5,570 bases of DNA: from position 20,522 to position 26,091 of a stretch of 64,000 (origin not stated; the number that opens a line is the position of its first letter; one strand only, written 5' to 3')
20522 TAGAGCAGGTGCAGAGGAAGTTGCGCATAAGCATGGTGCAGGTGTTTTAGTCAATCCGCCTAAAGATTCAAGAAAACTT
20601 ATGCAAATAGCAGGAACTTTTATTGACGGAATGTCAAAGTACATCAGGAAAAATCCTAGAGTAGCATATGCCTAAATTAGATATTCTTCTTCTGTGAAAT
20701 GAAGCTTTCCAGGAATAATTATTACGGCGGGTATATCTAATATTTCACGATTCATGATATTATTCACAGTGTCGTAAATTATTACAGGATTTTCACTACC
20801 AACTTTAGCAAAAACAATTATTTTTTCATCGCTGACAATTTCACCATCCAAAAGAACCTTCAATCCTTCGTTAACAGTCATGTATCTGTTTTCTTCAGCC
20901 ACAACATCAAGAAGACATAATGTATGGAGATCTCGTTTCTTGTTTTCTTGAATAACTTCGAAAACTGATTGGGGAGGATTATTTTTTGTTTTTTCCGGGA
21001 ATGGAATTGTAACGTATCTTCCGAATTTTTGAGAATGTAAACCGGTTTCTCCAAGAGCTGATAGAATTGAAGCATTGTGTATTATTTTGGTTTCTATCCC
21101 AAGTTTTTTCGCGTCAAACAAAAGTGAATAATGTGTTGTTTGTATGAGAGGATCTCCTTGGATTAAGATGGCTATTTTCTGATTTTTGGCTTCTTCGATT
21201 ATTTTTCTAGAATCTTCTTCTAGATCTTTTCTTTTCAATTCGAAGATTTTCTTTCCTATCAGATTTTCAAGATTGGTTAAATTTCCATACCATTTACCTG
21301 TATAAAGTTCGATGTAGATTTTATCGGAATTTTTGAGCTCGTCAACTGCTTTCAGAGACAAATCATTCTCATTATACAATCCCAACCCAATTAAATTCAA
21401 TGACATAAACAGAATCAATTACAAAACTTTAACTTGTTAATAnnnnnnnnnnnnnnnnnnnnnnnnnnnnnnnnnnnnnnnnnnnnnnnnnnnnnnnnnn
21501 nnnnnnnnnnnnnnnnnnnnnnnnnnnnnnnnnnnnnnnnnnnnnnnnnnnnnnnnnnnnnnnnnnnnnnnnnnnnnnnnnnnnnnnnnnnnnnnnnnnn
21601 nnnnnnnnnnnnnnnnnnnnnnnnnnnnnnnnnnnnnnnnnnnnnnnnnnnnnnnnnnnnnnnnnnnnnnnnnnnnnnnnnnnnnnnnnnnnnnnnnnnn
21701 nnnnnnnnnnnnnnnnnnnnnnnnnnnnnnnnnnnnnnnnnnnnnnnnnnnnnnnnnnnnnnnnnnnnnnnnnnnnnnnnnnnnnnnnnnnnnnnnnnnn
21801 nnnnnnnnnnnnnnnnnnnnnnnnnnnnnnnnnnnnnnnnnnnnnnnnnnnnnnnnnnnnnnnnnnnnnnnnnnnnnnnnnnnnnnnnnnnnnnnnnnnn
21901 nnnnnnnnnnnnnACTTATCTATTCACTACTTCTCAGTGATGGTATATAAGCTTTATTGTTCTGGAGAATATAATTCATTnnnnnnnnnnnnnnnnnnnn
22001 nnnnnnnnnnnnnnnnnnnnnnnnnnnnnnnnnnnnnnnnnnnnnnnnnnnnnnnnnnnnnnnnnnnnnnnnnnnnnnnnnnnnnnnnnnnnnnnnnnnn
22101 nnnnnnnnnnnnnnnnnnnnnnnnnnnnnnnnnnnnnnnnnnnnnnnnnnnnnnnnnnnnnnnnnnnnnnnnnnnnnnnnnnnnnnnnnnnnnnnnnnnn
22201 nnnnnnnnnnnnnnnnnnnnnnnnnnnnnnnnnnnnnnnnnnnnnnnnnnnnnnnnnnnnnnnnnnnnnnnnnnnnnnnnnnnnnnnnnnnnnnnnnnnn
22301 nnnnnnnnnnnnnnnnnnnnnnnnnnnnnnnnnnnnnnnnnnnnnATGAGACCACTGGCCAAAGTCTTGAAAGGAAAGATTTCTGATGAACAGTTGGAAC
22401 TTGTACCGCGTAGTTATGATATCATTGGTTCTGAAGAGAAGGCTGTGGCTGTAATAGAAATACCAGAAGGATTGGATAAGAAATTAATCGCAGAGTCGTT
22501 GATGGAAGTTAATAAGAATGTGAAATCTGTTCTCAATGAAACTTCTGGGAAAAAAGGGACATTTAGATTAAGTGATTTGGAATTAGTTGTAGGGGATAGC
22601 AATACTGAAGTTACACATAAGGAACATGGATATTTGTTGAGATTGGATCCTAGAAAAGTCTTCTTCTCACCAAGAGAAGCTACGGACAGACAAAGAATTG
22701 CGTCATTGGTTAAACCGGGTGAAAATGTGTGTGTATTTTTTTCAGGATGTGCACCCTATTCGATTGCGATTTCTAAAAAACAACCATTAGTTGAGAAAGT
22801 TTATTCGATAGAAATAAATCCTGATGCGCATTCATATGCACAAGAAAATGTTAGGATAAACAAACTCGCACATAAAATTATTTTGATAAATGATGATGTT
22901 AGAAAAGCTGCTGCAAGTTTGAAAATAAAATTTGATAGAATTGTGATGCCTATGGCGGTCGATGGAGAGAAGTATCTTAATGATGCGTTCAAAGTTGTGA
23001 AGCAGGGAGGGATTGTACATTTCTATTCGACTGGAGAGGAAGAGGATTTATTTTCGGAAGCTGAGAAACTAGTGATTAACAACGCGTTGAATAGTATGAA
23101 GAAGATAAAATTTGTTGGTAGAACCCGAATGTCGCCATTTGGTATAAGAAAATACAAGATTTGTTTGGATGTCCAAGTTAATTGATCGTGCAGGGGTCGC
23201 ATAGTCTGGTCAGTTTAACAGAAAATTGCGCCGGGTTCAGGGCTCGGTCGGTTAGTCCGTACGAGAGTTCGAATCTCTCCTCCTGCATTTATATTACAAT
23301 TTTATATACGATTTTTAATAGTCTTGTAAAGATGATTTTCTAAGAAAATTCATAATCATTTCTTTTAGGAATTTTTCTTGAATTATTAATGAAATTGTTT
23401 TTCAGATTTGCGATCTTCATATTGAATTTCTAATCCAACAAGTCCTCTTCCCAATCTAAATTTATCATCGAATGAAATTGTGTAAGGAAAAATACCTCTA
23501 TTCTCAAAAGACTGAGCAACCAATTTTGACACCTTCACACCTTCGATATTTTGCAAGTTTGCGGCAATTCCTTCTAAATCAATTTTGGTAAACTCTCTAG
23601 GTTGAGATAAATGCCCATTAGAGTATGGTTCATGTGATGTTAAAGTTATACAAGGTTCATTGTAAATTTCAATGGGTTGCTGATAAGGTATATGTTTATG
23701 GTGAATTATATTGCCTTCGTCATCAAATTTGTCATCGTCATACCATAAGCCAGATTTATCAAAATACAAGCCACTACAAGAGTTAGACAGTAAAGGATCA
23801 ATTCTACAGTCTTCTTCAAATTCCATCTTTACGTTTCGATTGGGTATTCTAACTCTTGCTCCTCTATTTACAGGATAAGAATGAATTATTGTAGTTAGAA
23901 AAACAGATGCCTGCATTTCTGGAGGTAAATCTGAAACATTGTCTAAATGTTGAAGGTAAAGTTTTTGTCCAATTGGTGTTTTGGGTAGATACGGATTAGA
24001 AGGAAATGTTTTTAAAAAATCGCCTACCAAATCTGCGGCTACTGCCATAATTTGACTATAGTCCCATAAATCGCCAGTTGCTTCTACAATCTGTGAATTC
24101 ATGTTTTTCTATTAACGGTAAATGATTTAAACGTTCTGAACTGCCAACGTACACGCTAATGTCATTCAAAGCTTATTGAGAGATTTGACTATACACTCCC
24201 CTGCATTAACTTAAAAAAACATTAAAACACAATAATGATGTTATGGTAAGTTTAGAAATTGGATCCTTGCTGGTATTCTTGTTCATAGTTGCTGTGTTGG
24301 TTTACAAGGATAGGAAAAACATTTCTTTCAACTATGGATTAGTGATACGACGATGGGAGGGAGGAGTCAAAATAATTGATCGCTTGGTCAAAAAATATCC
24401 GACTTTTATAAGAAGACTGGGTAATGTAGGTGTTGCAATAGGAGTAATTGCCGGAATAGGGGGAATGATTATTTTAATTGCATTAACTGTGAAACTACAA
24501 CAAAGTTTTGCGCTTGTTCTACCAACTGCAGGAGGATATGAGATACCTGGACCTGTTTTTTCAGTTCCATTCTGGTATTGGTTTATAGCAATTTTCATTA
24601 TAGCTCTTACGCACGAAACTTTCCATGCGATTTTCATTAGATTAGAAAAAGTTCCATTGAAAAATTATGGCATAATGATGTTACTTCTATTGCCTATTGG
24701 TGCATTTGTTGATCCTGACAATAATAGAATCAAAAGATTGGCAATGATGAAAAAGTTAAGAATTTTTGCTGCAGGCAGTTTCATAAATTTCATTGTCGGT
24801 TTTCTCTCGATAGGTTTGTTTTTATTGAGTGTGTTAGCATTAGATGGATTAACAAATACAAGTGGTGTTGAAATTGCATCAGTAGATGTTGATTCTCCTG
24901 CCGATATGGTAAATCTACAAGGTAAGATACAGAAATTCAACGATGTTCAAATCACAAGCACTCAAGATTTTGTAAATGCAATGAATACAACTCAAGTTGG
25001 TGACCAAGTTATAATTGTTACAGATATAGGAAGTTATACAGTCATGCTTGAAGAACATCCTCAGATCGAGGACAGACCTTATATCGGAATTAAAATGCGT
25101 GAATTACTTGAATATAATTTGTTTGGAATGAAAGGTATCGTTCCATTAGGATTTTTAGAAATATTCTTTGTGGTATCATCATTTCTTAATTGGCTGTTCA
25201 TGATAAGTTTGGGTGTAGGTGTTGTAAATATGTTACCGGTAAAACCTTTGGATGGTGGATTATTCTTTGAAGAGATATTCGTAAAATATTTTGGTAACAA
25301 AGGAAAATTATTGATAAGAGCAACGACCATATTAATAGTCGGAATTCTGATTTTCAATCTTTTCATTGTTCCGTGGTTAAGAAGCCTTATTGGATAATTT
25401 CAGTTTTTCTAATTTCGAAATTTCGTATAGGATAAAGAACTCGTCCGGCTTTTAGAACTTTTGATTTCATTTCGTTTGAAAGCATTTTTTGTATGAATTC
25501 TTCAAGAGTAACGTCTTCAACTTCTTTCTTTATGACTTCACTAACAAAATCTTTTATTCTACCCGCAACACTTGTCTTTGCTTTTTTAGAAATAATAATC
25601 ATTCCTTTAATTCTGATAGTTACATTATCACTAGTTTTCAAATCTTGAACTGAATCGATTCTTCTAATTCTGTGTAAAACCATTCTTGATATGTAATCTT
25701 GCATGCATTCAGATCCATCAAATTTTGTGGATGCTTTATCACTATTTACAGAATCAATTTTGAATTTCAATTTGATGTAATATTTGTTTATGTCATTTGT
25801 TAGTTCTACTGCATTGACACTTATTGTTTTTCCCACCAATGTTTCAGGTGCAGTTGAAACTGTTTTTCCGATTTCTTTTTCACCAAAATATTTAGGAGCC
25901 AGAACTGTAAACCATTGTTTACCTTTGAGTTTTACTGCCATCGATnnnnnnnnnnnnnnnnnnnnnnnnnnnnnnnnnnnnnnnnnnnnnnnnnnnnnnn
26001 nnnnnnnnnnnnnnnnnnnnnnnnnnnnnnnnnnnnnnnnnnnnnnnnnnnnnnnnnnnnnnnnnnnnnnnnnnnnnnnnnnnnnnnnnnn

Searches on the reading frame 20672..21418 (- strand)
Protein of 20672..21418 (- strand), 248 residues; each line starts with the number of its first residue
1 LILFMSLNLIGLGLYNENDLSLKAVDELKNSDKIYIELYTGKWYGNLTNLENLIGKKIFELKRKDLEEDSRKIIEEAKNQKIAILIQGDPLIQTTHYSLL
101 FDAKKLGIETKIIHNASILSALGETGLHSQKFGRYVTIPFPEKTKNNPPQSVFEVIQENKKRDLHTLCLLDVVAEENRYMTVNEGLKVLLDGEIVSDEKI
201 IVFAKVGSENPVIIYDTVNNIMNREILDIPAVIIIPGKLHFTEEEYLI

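Call 33: search_protein_families(library=pfam, proteins=[window:20672-21418:-], max_evalue=0.001)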
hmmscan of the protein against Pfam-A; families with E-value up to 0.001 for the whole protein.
window:20672-21418:- (248 aa): 1 family
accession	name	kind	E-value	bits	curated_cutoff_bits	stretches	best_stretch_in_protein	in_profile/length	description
PF00590.25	TP_methylase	-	3e-15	57.2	27.8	1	7-215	2-205/212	Tetrapyrrole (Corrin/Porphyrin) Methylases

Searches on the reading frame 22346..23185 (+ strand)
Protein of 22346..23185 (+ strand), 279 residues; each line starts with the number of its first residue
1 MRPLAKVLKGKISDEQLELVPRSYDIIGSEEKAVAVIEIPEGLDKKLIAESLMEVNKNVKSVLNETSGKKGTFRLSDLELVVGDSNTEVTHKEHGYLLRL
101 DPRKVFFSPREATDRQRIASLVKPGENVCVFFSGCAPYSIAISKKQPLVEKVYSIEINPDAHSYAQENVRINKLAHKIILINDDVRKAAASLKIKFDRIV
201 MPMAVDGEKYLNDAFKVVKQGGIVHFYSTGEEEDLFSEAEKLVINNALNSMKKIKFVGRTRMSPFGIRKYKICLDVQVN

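Call 33: search_protein_families(library=pfam, proteins=[window:22346-23185:+], max_evalue=0.001)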
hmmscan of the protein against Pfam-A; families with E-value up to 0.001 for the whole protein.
window:22346-23185:+ (279 aa): 3 families
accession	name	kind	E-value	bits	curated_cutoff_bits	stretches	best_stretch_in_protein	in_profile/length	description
PF02475.24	TRM5-TYW2_MTfase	-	4.8e-42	144.2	28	1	90-243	2-152/164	TRM5/TYW2 methyltransferase domain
PF25133.1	TYW2_N_2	-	1.3e-14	54.5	27.7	1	5-85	2-78/79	TYW2 N-terminal domain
PF09445.16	Methyltransf_15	-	3.2e-05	24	22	1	131-212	7-88/165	RNA cap guanine-N2 methyltransferase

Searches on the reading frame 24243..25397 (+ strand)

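Call 32: search_protein_families(library=pfam, proteins=[window:24243-25397:+], max_evalue=0.0001)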
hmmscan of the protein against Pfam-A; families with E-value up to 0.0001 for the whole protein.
window:24243-25397:+ (384 aa): 1 family
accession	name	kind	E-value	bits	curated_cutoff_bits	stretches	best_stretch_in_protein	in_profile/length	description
PF02163.28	Peptidase_M50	-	2.6e-23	83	27.2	1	114-361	3-209/221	Peptidase family M50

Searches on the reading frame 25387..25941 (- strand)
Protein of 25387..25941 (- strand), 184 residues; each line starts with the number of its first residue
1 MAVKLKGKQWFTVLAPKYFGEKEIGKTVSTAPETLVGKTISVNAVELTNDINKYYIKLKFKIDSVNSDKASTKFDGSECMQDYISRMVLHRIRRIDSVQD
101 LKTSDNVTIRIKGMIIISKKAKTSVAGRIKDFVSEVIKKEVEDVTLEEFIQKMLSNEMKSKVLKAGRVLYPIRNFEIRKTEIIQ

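Call 33: search_protein_families(library=pfam, proteins=[window:25387-25941:-], max_evalue=0.001)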
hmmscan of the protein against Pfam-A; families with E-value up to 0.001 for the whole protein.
window:25387-25941:- (184 aa): 1 family
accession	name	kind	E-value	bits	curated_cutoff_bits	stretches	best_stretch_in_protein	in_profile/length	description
PF01015.23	Ribosomal_S3Ae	-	1.2e-49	168.9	29.3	1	4-183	9-188/191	Ribosomal S3Ae family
